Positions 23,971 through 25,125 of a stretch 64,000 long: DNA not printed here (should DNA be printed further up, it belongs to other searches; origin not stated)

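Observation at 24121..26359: Lower-GC islet carrying ArdC-like antirestriction/zincin protein, XRE regulator and YdeI-family gene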

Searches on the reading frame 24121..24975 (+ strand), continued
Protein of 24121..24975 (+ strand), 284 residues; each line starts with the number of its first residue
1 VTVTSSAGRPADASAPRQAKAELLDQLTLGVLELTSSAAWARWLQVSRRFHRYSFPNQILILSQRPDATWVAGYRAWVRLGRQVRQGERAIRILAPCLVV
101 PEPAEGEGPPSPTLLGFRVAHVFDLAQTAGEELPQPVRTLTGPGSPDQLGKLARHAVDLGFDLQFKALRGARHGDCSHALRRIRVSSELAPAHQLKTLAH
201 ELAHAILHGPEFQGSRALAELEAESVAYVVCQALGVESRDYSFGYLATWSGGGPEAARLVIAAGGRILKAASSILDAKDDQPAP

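Call 44: search_protein_families(library=pfam, alignment_id=A3, max_evalue=0.0001)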
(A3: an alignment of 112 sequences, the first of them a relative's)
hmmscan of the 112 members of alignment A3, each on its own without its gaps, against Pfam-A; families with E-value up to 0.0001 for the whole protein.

A. member 1, L014:4026-4277:- (83 aa): 0 families

B. families by the number of members that match (of 112 scanned): 113 families (the first 25 are shown)
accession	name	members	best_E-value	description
PF07690.21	MFS_1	4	3.2e-53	Major Facilitator Superfamily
PF00719.24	Pyrophosphatase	3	1.4e-56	Inorganic pyrophosphatase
PF00440.29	TetR_N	3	1.1e-15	Bacterial regulatory proteins, tetR family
PF17941.7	PP_kinase_C_1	2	7.2e-70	Polyphosphate kinase C-terminal domain 1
PF07971.18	Glyco_hydro_92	2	2.1e-67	Glycosyl hydrolase family 92 catalytic domain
PF02503.22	PP_kinase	2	4.3e-57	Polyphosphate kinase middle domain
PF13090.12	PP_kinase_C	2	2.8e-54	Polyphosphate kinase C-terminal domain 2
PF13089.11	PP_kinase_N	2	1.5e-25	Polyphosphate kinase N-terminal domain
PF12833.13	HTH_18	2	4.4e-21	Helix-turn-helix domain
PF01965.30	DJ-1_PfpI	2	2.7e-20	DJ-1/PfpI family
PF00753.33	Lactamase_B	2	4.9e-16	Metallo-beta-lactamase superfamily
PF10604.15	Polyketide_cyc2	2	1.4e-15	Polyketide cyclase / dehydrase and lipid transport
PF13091.12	PLDc_2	2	3e-12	PLD-like domain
PF00165.29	HTH_AraC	2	5.3e-11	Bacterial regulatory helix-turn-helix proteins, AraC family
PF02627.25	CMD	2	6.5e-10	Carboxymuconolactone decarboxylase family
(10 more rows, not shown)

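Call 48: search_protein_families(library=padloc, proteins=[window:24121-24975:+], max_evalue=0.01)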
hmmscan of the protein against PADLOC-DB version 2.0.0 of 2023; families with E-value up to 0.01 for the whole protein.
window:24121-24975:+ (284 aa): 0 families

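Call 49: search_protein_families(library=ncbifam, proteins=[window:24121-24975:+], max_evalue=0.01)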
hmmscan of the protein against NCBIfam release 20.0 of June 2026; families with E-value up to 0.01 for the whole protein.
window:24121-24975:+ (284 aa): 0 families

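Call 51: search_protein_families(library=pfam, proteins=[L099:3266-3619:+, L099:3621-3950:+, L061:7439-7807:+, L061:7850-8161:+, L096:7586-7924:-, L096:7962-8687:-, L099:1376-2125:-], max_evalue=0.01)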
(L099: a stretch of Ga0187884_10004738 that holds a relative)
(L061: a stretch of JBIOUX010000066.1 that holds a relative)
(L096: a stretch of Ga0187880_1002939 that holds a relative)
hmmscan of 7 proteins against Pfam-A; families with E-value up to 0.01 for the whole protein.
L099:3266-3619:+ (117 aa): 1 family
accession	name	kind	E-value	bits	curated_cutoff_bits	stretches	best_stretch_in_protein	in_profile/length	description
PF05973.20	Gp49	-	2.9e-15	56.5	23.9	1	15-103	2-86/90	Phage derived protein Gp49-like (DUF891)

L099:3621-3950:+ (109 aa): 7 families
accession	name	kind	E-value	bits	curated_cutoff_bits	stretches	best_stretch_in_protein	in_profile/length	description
PF01381.28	HTH_3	-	2e-08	34.6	23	1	37-87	1-52/55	Helix-turn-helix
PF13560.12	HTH_31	-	2.3e-08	34.6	27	1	36-84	5-55/64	Helix-turn-helix domain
PF13744.12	HTH_37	-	3.9e-08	33.4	27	1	23-89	12-77/80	Helix-turn-helix domain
PF04545.22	Sigma70_r4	-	3.2e-06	27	24.1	1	34-67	12-42/50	Sigma-70, region 4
PF12802.13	MarR_2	-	0.0025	18.4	27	1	36-65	10-40/61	MarR family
PF13413.12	HTH_25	-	0.0052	17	24.6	1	36-68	1-33/62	Helix-turn-helix domain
PF21099.2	POLQ_helical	-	0.006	17.1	27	1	17-84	84-148/163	DNA_pol_Q helicase like region helical domain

L061:7439-7807:+ (122 aa): 1 family
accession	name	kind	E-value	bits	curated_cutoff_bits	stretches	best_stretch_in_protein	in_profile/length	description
PF05973.20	Gp49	-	1.5e-13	51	23.9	1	25-111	1-89/90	Phage derived protein Gp49-like (DUF891)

L061:7850-8161:+ (103 aa): 4 families
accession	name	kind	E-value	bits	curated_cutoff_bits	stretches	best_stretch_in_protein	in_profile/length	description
PF01381.28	HTH_3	-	9.4e-11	42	23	1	43-95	2-54/55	Helix-turn-helix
PF13560.12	HTH_31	-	1.4e-10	41.7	27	1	38-90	2-55/64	Helix-turn-helix domain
PF13744.12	HTH_37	-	0.00016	21.9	27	1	30-93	11-75/80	Helix-turn-helix domain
PF13443.12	HTH_26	-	0.00017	22.2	22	1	48-90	8-51/63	Cro/C1-type HTH DNA-binding domain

L096:7586-7924:- (112 aa): 11 families
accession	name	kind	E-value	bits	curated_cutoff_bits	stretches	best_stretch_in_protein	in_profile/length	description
PF01381.28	HTH_3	-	1.7e-14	54.1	23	1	43-93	2-52/55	Helix-turn-helix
PF13560.12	HTH_31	-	2e-11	44.5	27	1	39-90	3-55/64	Helix-turn-helix domain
PF12844.13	HTH_19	-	7e-07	29.5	30.2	1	45-90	7-52/64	Helix-turn-helix domain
PF13443.12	HTH_26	-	6.3e-06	26.8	22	1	44-90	4-51/63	Cro/C1-type HTH DNA-binding domain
PF04545.22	Sigma70_r4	-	1.1e-05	25.3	24.1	1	39-72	9-42/50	Sigma-70, region 4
PF13744.12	HTH_37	-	0.00019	21.6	27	1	37-95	18-77/80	Helix-turn-helix domain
PF22495.2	HTH_92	-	0.00023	20.9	27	1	44-77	2-35/45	RsaL-like HTH domain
PF15731.11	MqsA_antitoxin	-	0.003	18.1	30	1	18-82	50-114/131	Antitoxin component of bacterial toxin-antitoxin system, MqsA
PF17762.8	HTH_ParB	-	0.0044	17.6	22.6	1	32-68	3-38/102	ParB HTH domain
PF13384.12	HTH_23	-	0.0046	17.2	24.6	1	40-70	8-37/50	Homeodomain-like domain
PF13936.12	HTH_38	-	0.0071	16.5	27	0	40-69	10-39/44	Helix-turn-helix domain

L096:7962-8687:- (241 aa): 1 family
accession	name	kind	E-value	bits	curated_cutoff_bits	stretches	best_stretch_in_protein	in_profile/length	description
PF05973.20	Gp49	-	4.2e-14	52.8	23.9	1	128-218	1-89/90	Phage derived protein Gp49-like (DUF891)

L099:1376-2125:- (249 aa): 1 family
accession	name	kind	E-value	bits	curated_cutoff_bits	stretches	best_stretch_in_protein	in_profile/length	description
PF13384.12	HTH_23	-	0.0048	17.1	24.6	1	78-111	2-35/50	Homeodomain-like domain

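Call 63: search_dna_similar(query=window:24121-24975:+, collection=plasmids, mode=protein, max_rows=15)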
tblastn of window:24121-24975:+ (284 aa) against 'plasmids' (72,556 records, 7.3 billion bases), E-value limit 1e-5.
Records with a match: 1934; places in all: 2077; records where one place covers at least 80% of the query: 1308.
Best place of each record, by identity: <60% 1934.
By first word of the organism name: Enterococcus 434; Lactiplantibacillus 327; Staphylococcus 222; Bacillus 139; Lactococcus 92; Lacticaseibacillus 86; Levilactobacillus 41; Priestia 40; Listeria 28; Pediococcus 26; and 141 more.
By predicted mobility (MOB-suite, as given by PLSDB): conjugative 833; mobilizable 711; non-mobilizable 390.
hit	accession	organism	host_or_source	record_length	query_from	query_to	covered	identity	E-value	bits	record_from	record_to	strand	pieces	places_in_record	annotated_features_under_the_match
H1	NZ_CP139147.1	Herbiconiux sp. KACC 21604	single cell,Flower of Salvia splendens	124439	9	277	95%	39.4%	4e-45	169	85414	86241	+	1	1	ArdC-like ssDNA-binding domain-containing protein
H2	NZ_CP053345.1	Herbiconiux sp. SALV-R1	Salvia splendens,cell culture,flower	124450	9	277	95%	39.4%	4e-45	169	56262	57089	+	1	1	ArdC-like ssDNA-binding domain-containing protein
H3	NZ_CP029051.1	Miniimonas sp. S16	Single cell,sludge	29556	17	277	92%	40.1%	7e-41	157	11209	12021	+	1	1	ArdC-like ssDNA-binding domain-containing protein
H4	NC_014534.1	Gloeothece verrucosa PCC 7822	fresh water in rice field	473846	24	276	89%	40.9%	8e-46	171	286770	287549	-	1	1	ArdC-like ssDNA-binding domain-containing protein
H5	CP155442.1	Dietzia kunjamensis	cell culture,moss extract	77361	22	280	91%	39.3%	2e-37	147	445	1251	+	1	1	ArdC-like ssDNA-binding domain-containing protein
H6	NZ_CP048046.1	Clavibacter capsici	Pepper,cell culture,Stem of infected ...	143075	4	284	99%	36.2%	5e-34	137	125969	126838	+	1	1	ArdC family protein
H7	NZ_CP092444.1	Thermus sp. NEB1569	pure culture,soil from geothermal area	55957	25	275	88%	40.4%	2e-32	133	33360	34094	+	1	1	ArdC-like ssDNA-binding domain-containing protein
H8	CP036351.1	Planctomycetes bacterium K2D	-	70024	22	276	90%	39.5%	1e-34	139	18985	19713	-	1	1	hypothetical protein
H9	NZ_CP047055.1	Clavibacter michiganensis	Solanum lycopersicum (tomato),whole ...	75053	1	284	100%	35.4%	1e-32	134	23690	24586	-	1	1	ArdC-like ssDNA-binding domain-containing protein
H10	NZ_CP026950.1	Mycetocola zhujimingii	Tibetan antelope,bacteria,feces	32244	1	284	100%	35.2%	7e-39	151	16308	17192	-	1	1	ArdC-like ssDNA-binding domain-containing protein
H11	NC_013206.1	Alicyclobacillus acidocaldarius subsp. acidocaldarius DSM ...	-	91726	24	281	91%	38.7%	2e-45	171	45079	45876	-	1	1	ArdC-like ssDNA-binding domain-containing protein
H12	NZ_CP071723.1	Acaryochloris sp. 'Moss Beach'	culture,intertidal zone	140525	1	283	100%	35.3%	2e-38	150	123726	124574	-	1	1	ArdC-like ssDNA-binding domain-containing protein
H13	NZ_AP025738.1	Herbiconiux sp. L3-i23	-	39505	13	284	96%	36.7%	4e-35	140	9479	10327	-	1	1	ArdC-like ssDNA-binding domain-containing protein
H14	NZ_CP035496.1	Xylanimonas allomyrinae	Japanese rhinoceros beetle larva,cell ...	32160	17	283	94%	37.3%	2e-39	153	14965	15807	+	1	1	ArdC-like ssDNA-binding domain-containing protein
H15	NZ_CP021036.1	Clavibacter michiganensis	Medicago truncatula,cell culture,stem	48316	1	279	98%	35.6%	1e-32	134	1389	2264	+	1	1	ArdC-like ssDNA-binding domain-containing protein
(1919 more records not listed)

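Call 64: search_dna_similar(query=window:24121-24975:+, collection=phages, mode=protein, max_rows=8)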
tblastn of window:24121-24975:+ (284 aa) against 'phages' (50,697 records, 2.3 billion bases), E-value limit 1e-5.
Records with a match: 15; places in all: 16; records where one place covers at least 80% of the query: 9.
Best place of each record, by identity: <60% 15.
By first word of the organism name: Bacteriophage 7; Gordonia 3; Listeria 2; Lactobacillus 2; Enterococcus 1.
By host as written in the record: - 7; Gordonia terrae CAG3 2; Listeria monocytogenes 2; Lactobacillus delbrueckii subsp. lactis 2; Gordonia terrae 3612 1; Enterococcus faecalis 1.
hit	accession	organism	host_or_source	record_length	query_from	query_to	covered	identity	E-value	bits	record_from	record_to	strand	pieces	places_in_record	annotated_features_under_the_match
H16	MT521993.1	Gordonia phage RedWattleHog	Gordonia terrae 3612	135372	17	279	93%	38.2%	8e-41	155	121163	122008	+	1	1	197: peptidase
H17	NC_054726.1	Gordonia phage Stormageddon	Gordonia terrae CAG3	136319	17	279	93%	38.2%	8e-41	155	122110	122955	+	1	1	198: metallopeptidase domain protein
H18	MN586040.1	Gordonia phage Stormageddon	Gordonia terrae CAG3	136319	17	279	93%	38.2%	8e-41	155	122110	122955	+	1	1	198: metallopeptidase domain protein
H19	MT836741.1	Bacteriophage sp.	human fecal samples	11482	11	252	85%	35.4%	7e-42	159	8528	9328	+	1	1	record has no annotation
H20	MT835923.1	Bacteriophage sp.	human fecal samples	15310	22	277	90%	32.6%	1e-38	149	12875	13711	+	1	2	record has no annotation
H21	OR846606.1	Enterococcus phage Efs 1-1-1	Enterococcus faecalis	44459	22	279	91%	31.1%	3e-28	119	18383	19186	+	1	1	record has no annotation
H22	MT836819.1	Bacteriophage sp.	human fecal samples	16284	22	252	81%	33.3%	2e-34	137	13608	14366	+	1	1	record has no annotation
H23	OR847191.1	Listeria phage LM 4-11-1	Listeria monocytogenes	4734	44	276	82%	25.0%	3e-9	64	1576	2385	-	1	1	record has no annotation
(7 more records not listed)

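Call 68: search_protein_families(library=phrogs, alignment_id=A3, max_evalue=0.00001)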
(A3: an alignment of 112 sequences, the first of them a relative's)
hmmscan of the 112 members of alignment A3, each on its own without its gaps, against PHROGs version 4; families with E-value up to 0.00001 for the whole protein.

A. member 1, L014:4026-4277:- (83 aa): 0 families

B. families by the number of members that match (of 112 scanned): 38 families (the first 25 are shown)
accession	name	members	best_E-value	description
phrog_2034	-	3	1e-54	-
phrog_11275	-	2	1.1e-50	-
phrog_18258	-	2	9.6e-28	-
phrog_7620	-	2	2.3e-10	transcriptional regulator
phrog_24316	-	1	5.6e-71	-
phrog_5517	-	1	3e-51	-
phrog_10724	-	1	6e-42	-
phrog_7507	-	1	9.1e-38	-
phrog_29364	-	1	3.9e-34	-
phrog_5139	-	1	4.2e-25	-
phrog_6841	-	1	2.9e-21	-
phrog_4747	-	1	3.6e-21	-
phrog_37670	-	1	3.7e-17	-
phrog_380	-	1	4e-17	endolysin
phrog_2170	-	1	9.7e-17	glycosyltransferase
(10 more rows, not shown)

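Call 70: find_encoding_contigs(protein=P0024, flank=9000, max_places=1)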
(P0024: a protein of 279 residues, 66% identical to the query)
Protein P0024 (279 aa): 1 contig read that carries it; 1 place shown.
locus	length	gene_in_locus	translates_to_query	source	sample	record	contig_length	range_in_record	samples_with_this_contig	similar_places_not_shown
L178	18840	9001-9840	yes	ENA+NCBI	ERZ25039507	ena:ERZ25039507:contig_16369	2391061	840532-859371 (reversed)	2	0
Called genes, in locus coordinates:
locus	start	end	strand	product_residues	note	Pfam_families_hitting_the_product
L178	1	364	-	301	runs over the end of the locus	PF07690:MFS_1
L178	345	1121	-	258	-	PF00083:Sugar_tr, PF06609:TRI12, PF07690:MFS_1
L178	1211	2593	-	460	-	PF00226:DnaJ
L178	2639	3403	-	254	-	-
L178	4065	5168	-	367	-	PF09334:tRNA-synt_1g, PF19303:Anticodon_3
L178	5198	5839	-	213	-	PF00133:tRNA-synt_1, PF09334:tRNA-synt_1g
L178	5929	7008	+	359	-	PF13439:Glyco_transf_4, PF13579:Glyco_trans_4_4, PF20706:GT4-conflict, PF00534:Glycos_transf_1, PF13692:Glyco_trans_1_4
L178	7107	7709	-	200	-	PF01106:NifU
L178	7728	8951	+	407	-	PF18130:ATPgrasp_N, PF13535:ATP-grasp_4, PF18603:LAL_C2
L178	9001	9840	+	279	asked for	PF08401:ArdcN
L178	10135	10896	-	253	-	PF00753:Lactamase_B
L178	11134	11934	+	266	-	PF00296:Bac_luciferase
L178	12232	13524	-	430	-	PF00561:Abhydrolase_1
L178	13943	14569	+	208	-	PF00392:GntR, PF07729:FCD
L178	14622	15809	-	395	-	PF01979:Amidohydro_1, PF07969:Amidohydro_3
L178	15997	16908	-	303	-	PF02126:PTE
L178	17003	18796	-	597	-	PF00496:SBP_bac_5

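Call 71: find_encoding_contigs(protein=P0089, flank=9000, max_places=1)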
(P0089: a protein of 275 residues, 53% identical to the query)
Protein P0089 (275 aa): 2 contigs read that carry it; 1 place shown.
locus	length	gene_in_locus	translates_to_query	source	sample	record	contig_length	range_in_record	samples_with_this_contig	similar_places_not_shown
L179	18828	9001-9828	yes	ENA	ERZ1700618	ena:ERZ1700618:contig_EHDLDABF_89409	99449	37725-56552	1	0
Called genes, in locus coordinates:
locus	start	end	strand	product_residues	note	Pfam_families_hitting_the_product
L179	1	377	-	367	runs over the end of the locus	-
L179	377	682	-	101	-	-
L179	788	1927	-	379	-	PF14659:Phage_int_SAM_3, PF00589:Phage_integrase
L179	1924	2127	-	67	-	PF12728:HTH_17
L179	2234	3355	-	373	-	-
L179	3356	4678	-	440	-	PF01580:FtsK_SpoIIIE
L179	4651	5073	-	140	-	PF00436:SSB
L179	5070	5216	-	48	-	-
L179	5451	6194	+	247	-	PF19319:DUF5919 (faint)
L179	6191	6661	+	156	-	PF00293:NUDIX, PF14815:NUDIX_4 (weak)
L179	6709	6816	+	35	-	-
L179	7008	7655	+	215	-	-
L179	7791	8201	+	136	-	PF01381:HTH_3, PF12844:HTH_19 (weak), PF13560:HTH_31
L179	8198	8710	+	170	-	-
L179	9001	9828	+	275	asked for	PF08401:ArdcN, PF06114:Peptidase_M78 (weak)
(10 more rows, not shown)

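Call 80: search_protein_representatives(protein=window:24121-24975:+)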
Query: 284 residues. Proteins with E-value up to 0.001 (for the whole library): 12291; up to 1e-10: 6673; up to 1e-30: 1540. The best 150 are listed.
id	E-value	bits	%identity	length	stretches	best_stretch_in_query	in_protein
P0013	8.8e-120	415.7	69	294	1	3-282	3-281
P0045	6.8e-87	307.8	57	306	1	8-276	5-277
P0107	1.8e-72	260.5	53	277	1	20-277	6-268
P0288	3.1e-71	256.4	50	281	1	21-274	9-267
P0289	4.6e-67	242.7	63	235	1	100-279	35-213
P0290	1.0e-66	241.6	52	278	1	20-279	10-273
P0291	4.9e-66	239.4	50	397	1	22-277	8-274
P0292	1.5e-65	237.7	53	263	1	20-275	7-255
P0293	6.8e-65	235.6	48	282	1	19-278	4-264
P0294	1.9e-63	230.9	47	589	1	8-283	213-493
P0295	2.8e-63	230.3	47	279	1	19-282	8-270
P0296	2.9e-63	230.3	50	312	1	17-279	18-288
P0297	4.6e-62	226.3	46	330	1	7-281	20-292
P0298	1.0e-61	225.2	48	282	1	20-277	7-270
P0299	6.8e-61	222.5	46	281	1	23-279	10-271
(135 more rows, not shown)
